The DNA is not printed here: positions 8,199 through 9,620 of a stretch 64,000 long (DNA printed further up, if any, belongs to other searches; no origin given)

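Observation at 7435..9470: ParA/MinD-type ATPase paired with a CheW-domain protein: a ParC/ParP-like chemoreceptor-array positioning module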

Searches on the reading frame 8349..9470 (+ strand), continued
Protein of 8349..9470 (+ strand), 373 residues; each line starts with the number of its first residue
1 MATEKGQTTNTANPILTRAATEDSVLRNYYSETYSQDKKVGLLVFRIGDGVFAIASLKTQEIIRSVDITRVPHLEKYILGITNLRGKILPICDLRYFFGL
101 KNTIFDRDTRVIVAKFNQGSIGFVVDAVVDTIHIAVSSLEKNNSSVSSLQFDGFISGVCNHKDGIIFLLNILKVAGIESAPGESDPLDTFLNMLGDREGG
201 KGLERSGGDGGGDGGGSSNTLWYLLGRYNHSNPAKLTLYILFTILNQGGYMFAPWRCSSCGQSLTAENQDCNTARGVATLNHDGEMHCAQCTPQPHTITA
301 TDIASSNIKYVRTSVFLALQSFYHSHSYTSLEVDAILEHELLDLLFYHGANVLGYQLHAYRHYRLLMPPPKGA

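Call 74: search_solved_structures(query=L103:846-1625:+, max_evalue=1e-8)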
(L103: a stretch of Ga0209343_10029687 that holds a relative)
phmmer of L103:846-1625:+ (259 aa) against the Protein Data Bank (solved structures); distinct sequences matched with E-value up to 1e-8: 20.
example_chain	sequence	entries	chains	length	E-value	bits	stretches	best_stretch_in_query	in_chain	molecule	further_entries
8ray_B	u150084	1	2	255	1.9e-45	158.7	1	4-249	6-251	ParA family protein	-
1wcv_1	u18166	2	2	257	4.6e-37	131.3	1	2-250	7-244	SEGREGATION PROTEIN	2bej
2bek_A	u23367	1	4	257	6e-36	127.7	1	2-250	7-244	SEGREGATION PROTEIN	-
6iub_A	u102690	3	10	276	3.8e-35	125.1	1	4-249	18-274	SpoOJ regulator (Soj)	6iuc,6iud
8jmj_A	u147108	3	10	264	4.1e-34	121.6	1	4-249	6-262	SpoOJ regulator (Soj)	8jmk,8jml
4pfs_A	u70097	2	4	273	3.2e-25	92.5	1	2-200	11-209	Cobyrinic Acid a,c-diamide synthase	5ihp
5if9_A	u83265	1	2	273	3.4e-25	92.5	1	2-200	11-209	Cobyrinic Acid a,c-diamide synthase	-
1ion_A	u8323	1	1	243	1.1e-15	61.4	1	2-147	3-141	PROBABLE CELL DIVISION INHIBITOR MIND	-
1g3q_A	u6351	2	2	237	6.6e-14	55.5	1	2-147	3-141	CELL DIVISION INHIBITOR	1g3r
7dut_A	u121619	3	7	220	2.5e-13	53.6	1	4-171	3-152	SOJ protein (Soj)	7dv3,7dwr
3k9g_A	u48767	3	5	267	3.2e-11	46.7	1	4-188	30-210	PF-32 protein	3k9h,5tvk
4v03_A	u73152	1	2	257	7.2e-11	45.6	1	6-133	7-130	SITE-DETERMINING PROTEIN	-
3pg5_A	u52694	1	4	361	1.7e-10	44.3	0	1-66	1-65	Uncharacterized protein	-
6non_A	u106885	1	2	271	3.3e-10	43.4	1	6-168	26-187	Cobyrinic acid ac-diamide synthase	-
6noo_A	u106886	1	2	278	3.5e-10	43.3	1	6-168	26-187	Maintenance of carboxysome positioning A protein, MCDA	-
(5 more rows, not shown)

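Call 86: predict_structure(alignment_id=A5)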
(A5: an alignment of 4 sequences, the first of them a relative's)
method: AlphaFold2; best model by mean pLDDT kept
length: 431 residues; sequences in the alignment: 4
mean_pLDDT: 31.1   pTM: 0.18
mean pLDDT of the five models: 31.1, 30.1, 29.6, 28.0, 27.7
residues with pLDDT >= 90: 0; 70-90: 0; 50-70: 0; < 50: 431
segments of 3 or more residues with pLDDT < 50: 1-431
pLDDT, mean of each block of 10 residues (from residue 1): 33 30 29 28 27 26 26 33 35 40 34 32 30 25 25 26 28 24 35 35 30 29 29 33 34 32 33 32 30 37 41 30 29 30 32 37 37 35 31 30 29 30 29 30
secondary structure, 60 per line:
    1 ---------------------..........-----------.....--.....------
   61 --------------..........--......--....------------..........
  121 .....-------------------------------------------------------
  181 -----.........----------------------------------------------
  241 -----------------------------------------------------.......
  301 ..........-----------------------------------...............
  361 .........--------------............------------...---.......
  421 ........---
elements in order: H22-31 E43-47 E50-54 E78-84 E87-92 H95-98 E111-116 E120-125 H186-194 H294-310 H346-369 H384-395 H414-428
